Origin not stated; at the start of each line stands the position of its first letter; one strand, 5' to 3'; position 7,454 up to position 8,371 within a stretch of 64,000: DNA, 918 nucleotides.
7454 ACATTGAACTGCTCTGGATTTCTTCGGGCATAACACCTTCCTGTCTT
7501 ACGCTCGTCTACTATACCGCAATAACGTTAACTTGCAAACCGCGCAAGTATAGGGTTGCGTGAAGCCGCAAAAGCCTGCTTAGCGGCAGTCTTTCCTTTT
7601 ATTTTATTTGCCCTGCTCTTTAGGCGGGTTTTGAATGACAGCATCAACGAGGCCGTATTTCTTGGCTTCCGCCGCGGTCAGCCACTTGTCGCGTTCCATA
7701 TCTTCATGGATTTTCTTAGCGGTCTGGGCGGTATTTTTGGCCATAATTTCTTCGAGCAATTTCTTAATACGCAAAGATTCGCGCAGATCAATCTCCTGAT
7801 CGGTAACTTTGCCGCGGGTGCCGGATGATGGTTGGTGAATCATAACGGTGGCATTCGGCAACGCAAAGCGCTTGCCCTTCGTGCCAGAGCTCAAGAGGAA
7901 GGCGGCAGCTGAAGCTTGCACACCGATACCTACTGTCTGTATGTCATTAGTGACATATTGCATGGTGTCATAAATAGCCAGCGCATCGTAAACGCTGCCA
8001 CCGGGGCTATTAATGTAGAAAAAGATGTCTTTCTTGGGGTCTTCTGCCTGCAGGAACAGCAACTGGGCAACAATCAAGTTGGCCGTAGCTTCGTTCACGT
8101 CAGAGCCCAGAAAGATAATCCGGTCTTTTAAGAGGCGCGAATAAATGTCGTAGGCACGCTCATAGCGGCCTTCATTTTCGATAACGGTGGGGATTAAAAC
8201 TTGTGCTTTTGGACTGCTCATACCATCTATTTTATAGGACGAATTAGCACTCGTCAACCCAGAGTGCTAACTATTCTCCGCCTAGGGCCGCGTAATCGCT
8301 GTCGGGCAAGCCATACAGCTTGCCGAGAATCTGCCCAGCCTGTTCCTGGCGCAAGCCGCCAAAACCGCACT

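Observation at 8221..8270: Perfect CIRCE operator fused to a near-leaderless clpP promoter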

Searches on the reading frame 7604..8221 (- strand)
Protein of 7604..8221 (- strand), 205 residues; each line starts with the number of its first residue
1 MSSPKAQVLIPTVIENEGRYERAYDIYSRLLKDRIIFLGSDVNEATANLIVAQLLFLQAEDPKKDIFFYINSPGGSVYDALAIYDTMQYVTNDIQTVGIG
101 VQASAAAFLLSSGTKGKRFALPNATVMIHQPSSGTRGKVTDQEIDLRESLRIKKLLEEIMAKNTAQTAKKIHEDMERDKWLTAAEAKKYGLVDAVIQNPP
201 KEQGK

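Call 10: find_related_loci(query=window:7604-8221:-, collection=genome_contigs, flank=4000)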
Query window:7604-8221:- (205 aa) in genome_contigs; peptide patterns used: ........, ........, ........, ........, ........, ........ (x = any residue, [..] = any of these).
600 stretches matched a pattern (row limit reached: there are more); 599 encode a relative of the query (tblastn E <= 1e-3); the best 80 are kept; 80 distinct loci.
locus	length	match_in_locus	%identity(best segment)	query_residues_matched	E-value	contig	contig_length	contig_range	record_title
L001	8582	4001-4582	87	8-201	6e-115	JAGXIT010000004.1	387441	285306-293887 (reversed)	MAG: Candidatus Saccharibacteria bacterium isolate LH_M92 k141_897200, whole genome shotgun sequence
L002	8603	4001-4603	82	1-201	2e-110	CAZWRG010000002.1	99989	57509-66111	MAG TPA_asm: uncultured Candidatus Saccharibacteria bacterium isolate SRP144015_co1_33 genome assembly, contig: NODE_108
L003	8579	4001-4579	82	5-197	1e-109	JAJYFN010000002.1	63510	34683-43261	MAG: bacterium isolate DBS1-2.bin33 NODE_284_length_63510_cov_4.918464, whole genome shotgun sequence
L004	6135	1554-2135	79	3-196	4e-103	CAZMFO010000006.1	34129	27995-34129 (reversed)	MAG TPA_asm: uncultured Candidatus Saccharibacteria bacterium isolate binchicken_co16_156 genome assembly, contig: NODE_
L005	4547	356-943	72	1-197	6e-95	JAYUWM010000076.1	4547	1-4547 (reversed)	MAG: bacterium isolate GL124_UP_metabinner_16 GL124_UP_metabinner_16_75, whole genome shotgun sequence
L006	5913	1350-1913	63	9-196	1e-79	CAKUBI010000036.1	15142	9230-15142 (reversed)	MAG: uncultured Oscillospiraceae bacterium isolate REFINED_METABAT215_TOP10_CONTIGS_1500_ASSEMBLY_K77_MERGED__Hadza_PheC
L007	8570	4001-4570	63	9-198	1e-78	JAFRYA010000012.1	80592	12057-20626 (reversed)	MAG: Lachnospiraceae bacterium isolate RGIG2901 Goat_Omasum.Co__c718758, whole genome shotgun sequence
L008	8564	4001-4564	61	9-196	6e-79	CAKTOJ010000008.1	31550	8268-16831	MAG: uncultured Oscillospiraceae bacterium isolate REFINED_METABAT215_TOP10_CONTIGS_1500_ASSEMBLY_K77_MERGED__Hadza_MoBi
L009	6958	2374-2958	58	6-200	4e-77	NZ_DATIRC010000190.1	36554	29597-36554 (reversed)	MAG: Romboutsia sp. isolate SMAG_U15893 k141_500852, whole genome shotgun sequence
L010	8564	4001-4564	61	9-196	3e-77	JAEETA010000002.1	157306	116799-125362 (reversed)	MAG: Lachnospiraceae bacterium isolate Tb.RUG.395 NODE_185_length_157306_cov_1.815821, whole genome shotgun sequence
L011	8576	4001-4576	62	5-196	7e-77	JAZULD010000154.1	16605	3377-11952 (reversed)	MAG: Acetatifactor sp. isolate T1900045247_TH20190017.MAGScoT_cleanbin_000092 SGB_5669_k141_774351, whole genome shotgun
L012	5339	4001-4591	59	9-205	2e-76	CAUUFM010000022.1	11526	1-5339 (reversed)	MAG TPA_asm: uncultured Lachnospiraceae bacterium isolate ERR10228863_bin.27_MetaWRAP_v1.3_MAG genome assembly, contig:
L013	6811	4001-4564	61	9-196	3e-76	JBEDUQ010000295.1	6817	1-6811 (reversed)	MAG: Actinomycetota bacterium isolate Bin.002.pasture_P2 k127_5319343, whole genome shotgun sequence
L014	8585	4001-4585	58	9-205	3e-76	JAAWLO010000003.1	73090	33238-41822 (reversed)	MAG: Oscillibacter sp. isolate ABMPRH_166_2 SL341411_scaffold_668, whole genome shotgun sequence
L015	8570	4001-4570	61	9-198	7e-76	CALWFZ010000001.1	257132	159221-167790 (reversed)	MAG: uncultured Mediterraneibacter sp. isolate BRZ_IE__bin34 genome assembly, contig: BRZ_IE__NODE_46_length_257132_cov_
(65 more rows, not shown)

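Call 14: find_encoding_contigs(protein=window:7604-8221:-, flank=2000, max_places=6)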
Protein window:7604-8221:- (205 aa): no gene with exactly this product is on record in the collection.

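Call 25: search_protein_families(library=pfam, proteins=[window:7604-8221:-], max_evalue=0.01)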
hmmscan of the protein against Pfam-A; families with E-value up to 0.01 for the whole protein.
window:7604-8221:- (205 aa): 1 family
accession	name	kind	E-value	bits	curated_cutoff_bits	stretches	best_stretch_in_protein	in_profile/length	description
PF00574.28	CLP_protease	-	1.8e-76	256.5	20.2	1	19-198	2-181/182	Clp protease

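Call 44: find_related_loci(query=window:7604-8221:-, collection=metagenome_contigs, flank=1500)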
Query window:7604-8221:- (205 aa) in metagenome_contigs; peptide patterns used: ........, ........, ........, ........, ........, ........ (x = any residue, [..] = any of these).
600 stretches matched a pattern (row limit reached: there are more); 598 encode a relative of the query (tblastn E <= 1e-3); the best 80 are kept; 80 distinct loci.
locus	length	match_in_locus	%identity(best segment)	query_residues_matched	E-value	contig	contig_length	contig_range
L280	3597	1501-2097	85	3-201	1e-116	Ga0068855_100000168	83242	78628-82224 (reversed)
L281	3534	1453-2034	85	8-201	4e-114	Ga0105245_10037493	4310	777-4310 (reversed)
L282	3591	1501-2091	82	1-197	3e-109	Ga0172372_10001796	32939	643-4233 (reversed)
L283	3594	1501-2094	81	1-198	3e-108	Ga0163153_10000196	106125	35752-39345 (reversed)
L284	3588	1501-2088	70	1-197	1e-92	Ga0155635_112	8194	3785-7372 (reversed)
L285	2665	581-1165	65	1-196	5e-86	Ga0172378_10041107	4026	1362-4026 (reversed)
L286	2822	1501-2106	64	9-205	9e-84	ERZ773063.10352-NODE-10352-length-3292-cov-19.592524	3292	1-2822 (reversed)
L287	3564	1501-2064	64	9-196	1e-80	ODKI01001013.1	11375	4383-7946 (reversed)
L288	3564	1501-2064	63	9-196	1e-80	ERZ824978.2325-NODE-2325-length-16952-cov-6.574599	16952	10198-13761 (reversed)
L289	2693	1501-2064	64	9-196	2e-80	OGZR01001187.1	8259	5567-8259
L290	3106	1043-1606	64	9-196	4e-80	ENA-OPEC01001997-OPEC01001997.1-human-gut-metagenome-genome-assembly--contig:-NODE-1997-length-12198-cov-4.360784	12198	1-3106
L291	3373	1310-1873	64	9-196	4e-80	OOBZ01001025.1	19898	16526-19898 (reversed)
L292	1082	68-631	64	9-196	2e-86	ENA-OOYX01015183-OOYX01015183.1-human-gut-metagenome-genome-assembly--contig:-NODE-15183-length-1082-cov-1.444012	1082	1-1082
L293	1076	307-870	64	9-196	2e-86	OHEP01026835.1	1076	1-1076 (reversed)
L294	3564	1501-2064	63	9-196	6e-80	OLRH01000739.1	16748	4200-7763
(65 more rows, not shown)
